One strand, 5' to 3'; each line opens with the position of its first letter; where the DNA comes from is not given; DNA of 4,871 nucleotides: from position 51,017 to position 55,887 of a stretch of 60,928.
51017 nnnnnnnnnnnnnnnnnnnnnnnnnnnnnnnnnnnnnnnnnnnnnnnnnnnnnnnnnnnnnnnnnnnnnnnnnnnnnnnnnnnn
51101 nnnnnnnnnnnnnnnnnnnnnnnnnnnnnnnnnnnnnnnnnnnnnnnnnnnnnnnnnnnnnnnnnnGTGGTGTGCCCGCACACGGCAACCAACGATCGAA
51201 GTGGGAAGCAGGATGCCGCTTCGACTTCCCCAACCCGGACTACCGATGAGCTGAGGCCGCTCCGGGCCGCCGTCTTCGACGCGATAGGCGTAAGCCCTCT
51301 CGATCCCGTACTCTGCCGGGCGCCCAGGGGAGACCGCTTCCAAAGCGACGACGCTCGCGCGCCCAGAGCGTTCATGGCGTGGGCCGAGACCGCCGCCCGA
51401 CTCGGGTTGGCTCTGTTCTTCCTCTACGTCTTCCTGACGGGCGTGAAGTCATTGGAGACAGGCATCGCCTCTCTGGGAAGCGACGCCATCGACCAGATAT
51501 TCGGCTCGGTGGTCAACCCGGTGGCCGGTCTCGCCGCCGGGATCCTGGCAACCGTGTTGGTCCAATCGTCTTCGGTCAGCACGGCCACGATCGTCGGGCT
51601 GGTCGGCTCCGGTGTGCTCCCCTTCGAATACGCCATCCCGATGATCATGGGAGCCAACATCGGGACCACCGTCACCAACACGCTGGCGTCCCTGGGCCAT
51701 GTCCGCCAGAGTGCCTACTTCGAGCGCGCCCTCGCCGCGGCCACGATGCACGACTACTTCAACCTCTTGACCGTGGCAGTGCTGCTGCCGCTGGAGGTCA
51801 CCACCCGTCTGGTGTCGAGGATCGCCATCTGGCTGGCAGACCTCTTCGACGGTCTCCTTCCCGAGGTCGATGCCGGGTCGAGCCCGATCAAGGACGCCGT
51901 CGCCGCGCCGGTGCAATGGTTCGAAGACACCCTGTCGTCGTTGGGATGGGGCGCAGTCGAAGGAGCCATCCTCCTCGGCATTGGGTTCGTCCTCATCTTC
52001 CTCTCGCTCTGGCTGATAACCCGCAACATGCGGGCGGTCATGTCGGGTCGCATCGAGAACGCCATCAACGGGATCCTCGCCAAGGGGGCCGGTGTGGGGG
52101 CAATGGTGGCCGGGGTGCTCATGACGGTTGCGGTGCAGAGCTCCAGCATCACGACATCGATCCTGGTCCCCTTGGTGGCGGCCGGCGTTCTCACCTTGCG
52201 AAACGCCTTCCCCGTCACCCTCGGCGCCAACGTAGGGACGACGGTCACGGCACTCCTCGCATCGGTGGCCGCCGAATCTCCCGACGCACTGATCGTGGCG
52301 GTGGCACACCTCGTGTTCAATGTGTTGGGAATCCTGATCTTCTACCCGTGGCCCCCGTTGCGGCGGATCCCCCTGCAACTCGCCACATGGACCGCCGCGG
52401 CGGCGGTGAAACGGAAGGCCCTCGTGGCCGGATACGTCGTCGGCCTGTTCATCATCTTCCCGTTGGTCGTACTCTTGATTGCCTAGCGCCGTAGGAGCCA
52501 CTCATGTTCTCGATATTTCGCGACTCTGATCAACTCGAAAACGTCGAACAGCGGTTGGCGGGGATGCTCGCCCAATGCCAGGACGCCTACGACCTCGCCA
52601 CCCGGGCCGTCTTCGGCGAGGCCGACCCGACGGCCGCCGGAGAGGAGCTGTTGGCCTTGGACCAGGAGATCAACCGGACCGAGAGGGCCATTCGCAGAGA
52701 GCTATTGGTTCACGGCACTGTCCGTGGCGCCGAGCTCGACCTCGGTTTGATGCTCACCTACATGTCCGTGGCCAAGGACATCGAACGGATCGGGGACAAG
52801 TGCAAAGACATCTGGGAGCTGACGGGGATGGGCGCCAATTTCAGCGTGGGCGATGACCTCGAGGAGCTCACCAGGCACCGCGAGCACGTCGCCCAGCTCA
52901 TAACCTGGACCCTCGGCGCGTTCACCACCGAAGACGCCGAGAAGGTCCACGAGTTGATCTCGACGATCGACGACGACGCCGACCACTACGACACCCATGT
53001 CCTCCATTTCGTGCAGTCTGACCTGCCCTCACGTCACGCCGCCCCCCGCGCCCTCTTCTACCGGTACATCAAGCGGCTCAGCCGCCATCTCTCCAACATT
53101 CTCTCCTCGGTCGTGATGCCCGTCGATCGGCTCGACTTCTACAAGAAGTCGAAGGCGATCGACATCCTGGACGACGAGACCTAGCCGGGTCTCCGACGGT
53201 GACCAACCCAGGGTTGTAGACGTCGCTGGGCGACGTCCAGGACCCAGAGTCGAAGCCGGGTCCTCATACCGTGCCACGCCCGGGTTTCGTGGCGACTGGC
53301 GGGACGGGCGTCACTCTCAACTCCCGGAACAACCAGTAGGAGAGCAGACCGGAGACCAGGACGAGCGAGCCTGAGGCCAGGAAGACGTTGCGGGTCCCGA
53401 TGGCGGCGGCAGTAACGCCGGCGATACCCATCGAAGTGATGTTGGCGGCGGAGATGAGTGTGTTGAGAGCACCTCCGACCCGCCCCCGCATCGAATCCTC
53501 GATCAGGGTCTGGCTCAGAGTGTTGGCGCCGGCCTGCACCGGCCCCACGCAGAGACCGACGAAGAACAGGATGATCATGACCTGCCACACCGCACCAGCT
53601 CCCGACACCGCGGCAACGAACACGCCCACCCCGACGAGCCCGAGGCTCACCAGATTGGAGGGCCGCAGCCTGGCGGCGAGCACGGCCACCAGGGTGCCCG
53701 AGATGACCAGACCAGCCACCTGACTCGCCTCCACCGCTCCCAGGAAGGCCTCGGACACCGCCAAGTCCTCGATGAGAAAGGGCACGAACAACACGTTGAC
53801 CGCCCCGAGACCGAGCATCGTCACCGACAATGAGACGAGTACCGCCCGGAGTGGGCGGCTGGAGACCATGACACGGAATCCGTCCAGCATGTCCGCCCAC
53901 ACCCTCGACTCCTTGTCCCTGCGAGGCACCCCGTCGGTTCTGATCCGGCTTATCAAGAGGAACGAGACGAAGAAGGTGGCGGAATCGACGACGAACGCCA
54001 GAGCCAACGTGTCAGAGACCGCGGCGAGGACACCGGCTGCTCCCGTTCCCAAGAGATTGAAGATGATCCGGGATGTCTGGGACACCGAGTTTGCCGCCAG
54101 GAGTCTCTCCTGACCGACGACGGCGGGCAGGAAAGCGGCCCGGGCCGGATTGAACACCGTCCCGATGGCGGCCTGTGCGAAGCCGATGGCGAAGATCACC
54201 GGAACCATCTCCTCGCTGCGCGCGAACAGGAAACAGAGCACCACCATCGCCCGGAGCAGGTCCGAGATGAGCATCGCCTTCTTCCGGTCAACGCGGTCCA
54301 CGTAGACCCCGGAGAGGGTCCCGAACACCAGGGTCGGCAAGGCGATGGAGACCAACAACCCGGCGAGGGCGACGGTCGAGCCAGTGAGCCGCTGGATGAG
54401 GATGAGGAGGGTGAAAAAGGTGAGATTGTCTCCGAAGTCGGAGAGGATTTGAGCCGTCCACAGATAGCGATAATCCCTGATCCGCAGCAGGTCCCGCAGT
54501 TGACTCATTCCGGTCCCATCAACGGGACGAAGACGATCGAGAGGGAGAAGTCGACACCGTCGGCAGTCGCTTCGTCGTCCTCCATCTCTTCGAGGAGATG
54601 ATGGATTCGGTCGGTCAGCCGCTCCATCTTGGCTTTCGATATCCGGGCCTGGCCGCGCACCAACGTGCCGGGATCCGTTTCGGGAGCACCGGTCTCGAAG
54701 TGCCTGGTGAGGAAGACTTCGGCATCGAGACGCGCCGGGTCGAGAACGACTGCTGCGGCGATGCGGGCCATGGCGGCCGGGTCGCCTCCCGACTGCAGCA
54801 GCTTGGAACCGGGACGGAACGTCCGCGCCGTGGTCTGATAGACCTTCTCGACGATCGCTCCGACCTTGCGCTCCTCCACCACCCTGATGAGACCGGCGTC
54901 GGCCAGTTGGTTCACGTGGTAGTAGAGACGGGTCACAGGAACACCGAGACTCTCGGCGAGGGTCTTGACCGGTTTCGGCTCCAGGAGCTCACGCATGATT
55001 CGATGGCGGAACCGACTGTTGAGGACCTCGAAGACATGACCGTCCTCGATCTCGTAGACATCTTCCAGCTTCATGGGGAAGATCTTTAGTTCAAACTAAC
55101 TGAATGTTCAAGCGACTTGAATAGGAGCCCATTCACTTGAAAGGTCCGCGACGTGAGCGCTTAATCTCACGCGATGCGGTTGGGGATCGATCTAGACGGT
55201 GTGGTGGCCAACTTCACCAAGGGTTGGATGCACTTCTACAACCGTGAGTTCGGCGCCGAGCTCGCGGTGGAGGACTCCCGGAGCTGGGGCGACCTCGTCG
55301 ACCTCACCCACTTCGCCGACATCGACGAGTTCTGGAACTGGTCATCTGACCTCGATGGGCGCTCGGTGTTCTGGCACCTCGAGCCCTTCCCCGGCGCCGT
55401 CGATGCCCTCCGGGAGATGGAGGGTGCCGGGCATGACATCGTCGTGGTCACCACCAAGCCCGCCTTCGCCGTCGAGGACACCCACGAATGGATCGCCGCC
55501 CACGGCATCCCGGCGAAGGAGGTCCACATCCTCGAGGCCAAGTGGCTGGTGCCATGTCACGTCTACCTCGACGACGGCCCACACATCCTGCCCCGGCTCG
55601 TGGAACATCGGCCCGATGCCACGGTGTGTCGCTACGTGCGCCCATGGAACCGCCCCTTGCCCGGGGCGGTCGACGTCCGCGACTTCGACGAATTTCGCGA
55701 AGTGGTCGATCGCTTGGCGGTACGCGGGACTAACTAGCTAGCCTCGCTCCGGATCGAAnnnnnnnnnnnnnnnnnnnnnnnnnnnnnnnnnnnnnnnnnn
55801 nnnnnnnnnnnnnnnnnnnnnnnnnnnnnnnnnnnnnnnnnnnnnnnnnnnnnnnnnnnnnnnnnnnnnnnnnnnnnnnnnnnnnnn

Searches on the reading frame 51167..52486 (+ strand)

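Call 91: search_protein_families(library=pfam, proteins=[window:51167-52486:+], max_evalue=0.00001)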
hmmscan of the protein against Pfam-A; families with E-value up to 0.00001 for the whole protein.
window:51167-52486:+ (439 aa): 1 family
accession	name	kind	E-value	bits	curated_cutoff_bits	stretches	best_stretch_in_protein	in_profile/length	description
PF02690.20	Na_Pi_cotrans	-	1.3e-40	139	29.1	2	89-191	2-89/137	Na+/Pi-cotransporter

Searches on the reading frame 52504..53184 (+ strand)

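Call 91: search_protein_families(library=pfam, proteins=[window:52504-53184:+], max_evalue=0.00001)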
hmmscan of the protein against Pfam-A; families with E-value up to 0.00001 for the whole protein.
window:52504-53184:+ (226 aa): 1 family
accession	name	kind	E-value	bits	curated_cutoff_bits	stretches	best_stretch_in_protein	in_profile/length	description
PF01895.24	PhoU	-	8.5e-16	58.6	23.5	1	20-106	3-88/89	PhoU domain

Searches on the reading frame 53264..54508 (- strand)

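Call 91: search_protein_families(library=pfam, proteins=[window:53264-54508:-], max_evalue=0.00001)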
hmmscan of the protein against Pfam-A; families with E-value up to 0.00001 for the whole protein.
window:53264-54508:- (414 aa): 2 families
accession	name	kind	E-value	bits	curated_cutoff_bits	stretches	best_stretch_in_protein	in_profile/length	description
PF07690.21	MFS_1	-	1.6e-32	113.2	33.4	2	16-234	1-219/347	Major Facilitator Superfamily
PF05977.19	MFS_3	-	3.4e-23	82.3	27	1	8-391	7-391/524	Transmembrane secretion effector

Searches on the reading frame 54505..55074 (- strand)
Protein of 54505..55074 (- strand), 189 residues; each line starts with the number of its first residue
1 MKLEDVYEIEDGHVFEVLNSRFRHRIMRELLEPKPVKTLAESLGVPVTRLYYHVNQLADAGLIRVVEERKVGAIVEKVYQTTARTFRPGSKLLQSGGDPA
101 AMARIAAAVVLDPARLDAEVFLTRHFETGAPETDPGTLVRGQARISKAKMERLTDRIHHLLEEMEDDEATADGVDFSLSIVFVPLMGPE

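Call 91: search_protein_families(library=pfam, proteins=[window:54505-55074:-], max_evalue=0.00001)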
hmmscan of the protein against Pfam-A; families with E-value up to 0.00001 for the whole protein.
window:54505-55074:- (189 aa): 1 family
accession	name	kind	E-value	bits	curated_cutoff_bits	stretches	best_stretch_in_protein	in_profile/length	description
PF12840.13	HTH_20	-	1.1e-09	38.6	27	1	24-66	7-51/51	Helix-turn-helix domain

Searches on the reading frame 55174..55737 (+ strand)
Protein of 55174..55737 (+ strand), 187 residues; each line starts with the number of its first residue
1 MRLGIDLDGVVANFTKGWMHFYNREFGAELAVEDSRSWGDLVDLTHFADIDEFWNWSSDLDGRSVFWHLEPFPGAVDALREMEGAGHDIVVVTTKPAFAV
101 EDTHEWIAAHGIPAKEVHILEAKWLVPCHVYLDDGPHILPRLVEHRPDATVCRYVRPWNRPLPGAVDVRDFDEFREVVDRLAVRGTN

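Call 91: search_protein_families(library=pfam, proteins=[window:55174-55737:+], max_evalue=0.00001)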
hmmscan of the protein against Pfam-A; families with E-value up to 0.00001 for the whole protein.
window:55174-55737:+ (187 aa): 1 family
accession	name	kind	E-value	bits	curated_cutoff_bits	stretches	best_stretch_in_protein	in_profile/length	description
PF06941.18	NT5C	-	5e-23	82.3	24.8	1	3-173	4-169/180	5' nucleotidase, deoxy (Pyrimidine), cytosolic type C protein (NT5C)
